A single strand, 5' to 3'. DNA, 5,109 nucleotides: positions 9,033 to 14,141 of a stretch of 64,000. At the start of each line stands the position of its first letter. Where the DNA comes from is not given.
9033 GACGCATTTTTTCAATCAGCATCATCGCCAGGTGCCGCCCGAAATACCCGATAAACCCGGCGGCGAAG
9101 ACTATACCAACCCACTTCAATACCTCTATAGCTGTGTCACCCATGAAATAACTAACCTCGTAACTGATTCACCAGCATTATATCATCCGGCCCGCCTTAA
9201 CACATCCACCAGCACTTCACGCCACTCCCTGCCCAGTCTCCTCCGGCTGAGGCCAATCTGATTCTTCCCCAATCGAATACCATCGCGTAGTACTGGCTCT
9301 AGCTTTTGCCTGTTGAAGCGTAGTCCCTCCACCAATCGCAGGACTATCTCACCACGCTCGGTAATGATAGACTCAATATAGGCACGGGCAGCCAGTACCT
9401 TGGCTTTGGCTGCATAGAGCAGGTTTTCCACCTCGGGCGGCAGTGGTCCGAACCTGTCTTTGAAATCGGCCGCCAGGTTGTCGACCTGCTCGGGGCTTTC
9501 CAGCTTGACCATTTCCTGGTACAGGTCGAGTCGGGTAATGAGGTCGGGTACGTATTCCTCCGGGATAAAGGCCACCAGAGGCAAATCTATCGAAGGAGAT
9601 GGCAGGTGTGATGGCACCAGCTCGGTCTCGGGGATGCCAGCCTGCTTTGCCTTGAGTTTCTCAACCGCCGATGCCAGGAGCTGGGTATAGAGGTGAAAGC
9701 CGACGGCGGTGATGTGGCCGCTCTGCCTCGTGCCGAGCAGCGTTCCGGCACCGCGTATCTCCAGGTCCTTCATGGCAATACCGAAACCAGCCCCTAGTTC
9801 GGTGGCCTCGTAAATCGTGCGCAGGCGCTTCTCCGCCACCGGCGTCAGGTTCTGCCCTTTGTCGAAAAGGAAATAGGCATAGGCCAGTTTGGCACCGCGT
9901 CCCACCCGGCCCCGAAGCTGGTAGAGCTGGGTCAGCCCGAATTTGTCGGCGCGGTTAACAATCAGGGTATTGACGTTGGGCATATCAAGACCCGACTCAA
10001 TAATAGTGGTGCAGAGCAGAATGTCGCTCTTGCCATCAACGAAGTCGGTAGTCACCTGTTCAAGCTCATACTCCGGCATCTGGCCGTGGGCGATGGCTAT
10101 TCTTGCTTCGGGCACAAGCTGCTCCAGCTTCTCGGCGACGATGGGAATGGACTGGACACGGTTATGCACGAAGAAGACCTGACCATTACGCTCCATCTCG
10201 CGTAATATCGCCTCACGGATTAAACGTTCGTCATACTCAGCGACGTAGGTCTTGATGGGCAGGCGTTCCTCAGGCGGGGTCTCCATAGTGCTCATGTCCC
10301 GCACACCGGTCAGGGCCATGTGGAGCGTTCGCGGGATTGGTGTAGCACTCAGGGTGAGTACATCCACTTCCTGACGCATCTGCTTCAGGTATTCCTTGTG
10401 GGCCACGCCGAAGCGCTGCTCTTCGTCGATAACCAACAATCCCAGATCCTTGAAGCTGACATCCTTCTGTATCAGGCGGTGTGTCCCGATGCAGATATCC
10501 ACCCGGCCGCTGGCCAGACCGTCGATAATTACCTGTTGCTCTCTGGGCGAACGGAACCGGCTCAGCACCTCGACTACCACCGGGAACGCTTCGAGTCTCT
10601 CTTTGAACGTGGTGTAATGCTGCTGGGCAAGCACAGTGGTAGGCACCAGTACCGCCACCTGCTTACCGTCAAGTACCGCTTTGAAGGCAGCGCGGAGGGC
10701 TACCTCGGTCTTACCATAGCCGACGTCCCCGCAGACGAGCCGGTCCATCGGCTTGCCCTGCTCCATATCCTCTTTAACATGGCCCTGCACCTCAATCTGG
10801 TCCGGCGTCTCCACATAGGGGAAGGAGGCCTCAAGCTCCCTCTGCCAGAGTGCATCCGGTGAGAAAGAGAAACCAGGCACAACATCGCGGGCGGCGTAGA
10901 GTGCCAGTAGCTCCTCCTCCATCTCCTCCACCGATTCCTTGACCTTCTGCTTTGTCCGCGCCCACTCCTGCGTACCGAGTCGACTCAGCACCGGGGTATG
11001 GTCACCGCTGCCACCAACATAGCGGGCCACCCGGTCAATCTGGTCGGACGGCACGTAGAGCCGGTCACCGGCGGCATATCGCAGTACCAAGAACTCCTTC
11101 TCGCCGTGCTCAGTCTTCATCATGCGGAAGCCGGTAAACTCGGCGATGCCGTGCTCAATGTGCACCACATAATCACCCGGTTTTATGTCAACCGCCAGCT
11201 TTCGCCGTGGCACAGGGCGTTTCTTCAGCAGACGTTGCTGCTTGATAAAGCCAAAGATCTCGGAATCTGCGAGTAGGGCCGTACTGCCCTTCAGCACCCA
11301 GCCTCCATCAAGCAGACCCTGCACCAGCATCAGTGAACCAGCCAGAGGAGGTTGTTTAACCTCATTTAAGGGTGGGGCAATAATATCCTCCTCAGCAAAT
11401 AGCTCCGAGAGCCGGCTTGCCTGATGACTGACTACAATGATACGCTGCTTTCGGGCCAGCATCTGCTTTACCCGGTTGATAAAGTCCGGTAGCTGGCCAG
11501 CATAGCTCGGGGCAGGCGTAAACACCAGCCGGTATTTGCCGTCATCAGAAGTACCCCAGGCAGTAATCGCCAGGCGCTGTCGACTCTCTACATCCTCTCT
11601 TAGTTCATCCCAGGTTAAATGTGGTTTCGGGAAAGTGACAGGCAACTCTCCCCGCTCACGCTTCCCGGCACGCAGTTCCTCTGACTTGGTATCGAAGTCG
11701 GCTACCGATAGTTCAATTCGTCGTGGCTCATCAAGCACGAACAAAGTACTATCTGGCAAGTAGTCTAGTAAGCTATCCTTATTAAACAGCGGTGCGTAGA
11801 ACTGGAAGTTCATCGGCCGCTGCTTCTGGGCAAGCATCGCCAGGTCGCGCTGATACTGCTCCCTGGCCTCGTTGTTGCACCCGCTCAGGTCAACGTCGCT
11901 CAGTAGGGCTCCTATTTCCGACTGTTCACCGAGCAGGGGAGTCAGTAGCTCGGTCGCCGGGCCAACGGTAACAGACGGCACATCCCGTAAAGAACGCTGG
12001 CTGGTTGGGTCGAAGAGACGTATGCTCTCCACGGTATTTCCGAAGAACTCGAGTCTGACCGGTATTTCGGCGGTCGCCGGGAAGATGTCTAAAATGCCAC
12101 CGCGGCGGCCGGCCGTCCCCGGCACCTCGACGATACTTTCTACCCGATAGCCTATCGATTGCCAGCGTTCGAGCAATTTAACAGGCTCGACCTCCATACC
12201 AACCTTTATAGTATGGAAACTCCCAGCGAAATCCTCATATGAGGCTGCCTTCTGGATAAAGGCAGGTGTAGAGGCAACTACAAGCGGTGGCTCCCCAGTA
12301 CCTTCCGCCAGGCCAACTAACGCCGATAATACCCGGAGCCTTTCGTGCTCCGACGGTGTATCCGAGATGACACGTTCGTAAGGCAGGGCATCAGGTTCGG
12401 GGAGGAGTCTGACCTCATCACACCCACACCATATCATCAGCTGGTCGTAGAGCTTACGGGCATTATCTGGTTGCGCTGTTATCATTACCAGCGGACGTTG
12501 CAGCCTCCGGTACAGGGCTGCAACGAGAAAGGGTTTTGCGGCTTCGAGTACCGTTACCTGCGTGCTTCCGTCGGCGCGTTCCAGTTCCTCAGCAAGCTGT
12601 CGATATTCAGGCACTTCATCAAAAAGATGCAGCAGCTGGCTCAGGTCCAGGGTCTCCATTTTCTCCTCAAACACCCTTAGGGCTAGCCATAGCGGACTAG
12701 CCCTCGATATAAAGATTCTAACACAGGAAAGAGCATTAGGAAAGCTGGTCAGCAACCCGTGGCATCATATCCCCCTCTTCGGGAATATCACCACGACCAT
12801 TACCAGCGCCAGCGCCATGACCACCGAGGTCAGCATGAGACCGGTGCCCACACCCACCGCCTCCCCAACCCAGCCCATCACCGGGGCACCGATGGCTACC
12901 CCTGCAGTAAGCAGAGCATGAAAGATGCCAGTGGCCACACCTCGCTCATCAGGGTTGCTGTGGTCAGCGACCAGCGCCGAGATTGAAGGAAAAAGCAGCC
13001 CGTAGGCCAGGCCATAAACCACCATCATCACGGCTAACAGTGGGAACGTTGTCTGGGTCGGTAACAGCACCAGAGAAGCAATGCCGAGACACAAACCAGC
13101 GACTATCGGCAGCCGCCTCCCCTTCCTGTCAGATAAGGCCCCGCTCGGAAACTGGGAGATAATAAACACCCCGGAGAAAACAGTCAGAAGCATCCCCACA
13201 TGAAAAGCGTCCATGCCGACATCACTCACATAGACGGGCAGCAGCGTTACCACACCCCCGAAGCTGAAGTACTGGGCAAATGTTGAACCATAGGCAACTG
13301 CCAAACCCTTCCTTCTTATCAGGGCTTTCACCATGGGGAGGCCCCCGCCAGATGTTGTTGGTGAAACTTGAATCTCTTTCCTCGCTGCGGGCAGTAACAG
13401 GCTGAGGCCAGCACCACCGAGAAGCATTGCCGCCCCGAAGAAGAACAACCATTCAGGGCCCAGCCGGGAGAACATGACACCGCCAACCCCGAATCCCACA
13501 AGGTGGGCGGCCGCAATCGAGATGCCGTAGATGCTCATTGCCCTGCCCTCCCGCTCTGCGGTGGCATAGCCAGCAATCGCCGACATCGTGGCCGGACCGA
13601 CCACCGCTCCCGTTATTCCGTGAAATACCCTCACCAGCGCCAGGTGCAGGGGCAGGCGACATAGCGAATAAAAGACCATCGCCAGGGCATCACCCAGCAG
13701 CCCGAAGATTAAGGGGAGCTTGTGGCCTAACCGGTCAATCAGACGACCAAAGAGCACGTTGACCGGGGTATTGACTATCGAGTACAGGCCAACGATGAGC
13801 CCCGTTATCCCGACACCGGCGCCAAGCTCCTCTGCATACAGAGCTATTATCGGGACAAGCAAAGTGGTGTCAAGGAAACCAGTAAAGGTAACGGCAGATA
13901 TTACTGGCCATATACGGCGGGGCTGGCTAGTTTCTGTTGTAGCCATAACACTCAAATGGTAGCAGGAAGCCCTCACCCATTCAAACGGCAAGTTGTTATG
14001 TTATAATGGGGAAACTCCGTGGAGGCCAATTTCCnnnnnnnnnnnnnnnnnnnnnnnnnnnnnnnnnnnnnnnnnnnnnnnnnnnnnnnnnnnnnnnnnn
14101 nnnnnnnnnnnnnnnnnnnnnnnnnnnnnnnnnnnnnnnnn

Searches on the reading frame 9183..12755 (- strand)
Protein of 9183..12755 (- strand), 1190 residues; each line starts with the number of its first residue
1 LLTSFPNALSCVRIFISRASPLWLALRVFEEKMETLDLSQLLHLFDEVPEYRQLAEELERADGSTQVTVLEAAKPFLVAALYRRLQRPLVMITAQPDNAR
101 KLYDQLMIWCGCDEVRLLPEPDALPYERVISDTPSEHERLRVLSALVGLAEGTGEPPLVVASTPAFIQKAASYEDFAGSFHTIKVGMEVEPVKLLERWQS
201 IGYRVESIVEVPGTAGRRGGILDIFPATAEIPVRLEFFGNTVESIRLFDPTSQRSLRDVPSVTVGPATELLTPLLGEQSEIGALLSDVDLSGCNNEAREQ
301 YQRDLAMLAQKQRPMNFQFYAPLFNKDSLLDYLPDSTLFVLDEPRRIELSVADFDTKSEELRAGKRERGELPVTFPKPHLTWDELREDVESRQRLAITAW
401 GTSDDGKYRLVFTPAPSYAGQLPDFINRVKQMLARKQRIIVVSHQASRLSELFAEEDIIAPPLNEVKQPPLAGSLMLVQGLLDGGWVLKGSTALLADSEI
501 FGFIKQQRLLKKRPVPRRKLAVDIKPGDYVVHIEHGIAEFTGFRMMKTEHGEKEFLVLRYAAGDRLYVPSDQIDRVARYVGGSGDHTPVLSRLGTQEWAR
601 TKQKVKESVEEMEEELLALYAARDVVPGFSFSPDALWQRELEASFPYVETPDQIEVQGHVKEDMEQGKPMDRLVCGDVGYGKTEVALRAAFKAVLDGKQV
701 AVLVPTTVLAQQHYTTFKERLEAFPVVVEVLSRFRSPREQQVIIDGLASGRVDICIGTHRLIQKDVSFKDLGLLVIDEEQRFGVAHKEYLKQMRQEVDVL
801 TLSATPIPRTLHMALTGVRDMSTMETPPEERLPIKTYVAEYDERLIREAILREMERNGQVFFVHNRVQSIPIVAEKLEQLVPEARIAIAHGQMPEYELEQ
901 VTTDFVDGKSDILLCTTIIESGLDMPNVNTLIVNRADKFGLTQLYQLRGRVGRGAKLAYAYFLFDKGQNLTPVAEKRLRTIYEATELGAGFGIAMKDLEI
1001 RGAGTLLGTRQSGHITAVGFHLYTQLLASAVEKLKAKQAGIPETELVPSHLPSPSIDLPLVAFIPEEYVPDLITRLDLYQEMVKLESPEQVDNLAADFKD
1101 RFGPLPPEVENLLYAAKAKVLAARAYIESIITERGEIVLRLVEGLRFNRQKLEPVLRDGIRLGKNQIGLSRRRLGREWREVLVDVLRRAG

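Call 79: search_protein_families(library=pfam, proteins=[window:9183-12755:-], max_evalue=0.00001)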
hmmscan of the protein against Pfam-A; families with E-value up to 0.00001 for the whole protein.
window:9183-12755:- (1190 aa): 6 families
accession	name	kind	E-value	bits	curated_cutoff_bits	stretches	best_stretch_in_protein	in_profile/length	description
PF00270.35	DEAD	-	2.2e-24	86.5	26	1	656-812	3-165/167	DEAD/DEAH box helicase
PF03461.20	TRCF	-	1.5e-21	77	25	1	1059-1144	2-87/95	TRCF domain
PF17757.6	UvrB_inter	-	1.5e-20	73.5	22.9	1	183-269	3-90/91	UvrB interaction domain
PF00271.37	Helicase_C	-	5.6e-20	72.1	23.5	1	849-953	9-108/110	Helicase conserved C-terminal domain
PF02559.22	CarD_TRCF_RID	-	8.7e-18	64.6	23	1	525-580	2-57/57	CarD-like/TRCF RID domain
PF04851.21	ResIII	-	9.9e-07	29.2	22.5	1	652-806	7-162/164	Type III restriction enzyme, res subunit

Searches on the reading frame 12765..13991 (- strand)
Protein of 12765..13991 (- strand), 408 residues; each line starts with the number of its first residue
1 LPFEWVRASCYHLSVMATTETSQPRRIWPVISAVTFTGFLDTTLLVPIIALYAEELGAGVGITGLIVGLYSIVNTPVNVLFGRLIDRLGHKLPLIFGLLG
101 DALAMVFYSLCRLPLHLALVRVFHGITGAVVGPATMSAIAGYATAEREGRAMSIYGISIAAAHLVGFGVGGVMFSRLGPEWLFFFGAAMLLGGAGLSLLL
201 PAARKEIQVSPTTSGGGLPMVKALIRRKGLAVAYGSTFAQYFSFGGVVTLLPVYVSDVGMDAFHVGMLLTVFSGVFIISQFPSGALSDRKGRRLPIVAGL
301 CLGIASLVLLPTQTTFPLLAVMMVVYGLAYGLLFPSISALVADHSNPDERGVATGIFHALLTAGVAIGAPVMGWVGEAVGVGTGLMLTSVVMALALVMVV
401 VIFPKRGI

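Call 79: search_protein_families(library=pfam, proteins=[window:12765-13991:-], max_evalue=0.00001)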
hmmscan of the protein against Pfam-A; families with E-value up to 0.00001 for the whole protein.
window:12765-13991:- (408 aa): 4 families
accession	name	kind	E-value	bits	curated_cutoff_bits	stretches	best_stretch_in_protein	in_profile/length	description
PF07690.21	MFS_1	-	7.3e-55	186.7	33.4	2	236-405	4-174/347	Major Facilitator Superfamily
PF12832.13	MFS_1_like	-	1.7e-13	50.8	25.2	2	49-184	235-372/373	MFS_1 like family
PF00083.30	Sugar_tr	-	3.3e-08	33.3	22.3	0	263-402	46-190/452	Sugar (and other) transporter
PF03209.21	PUCC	-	8.9e-06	25.4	21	1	311-401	83-173/401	PUCC protein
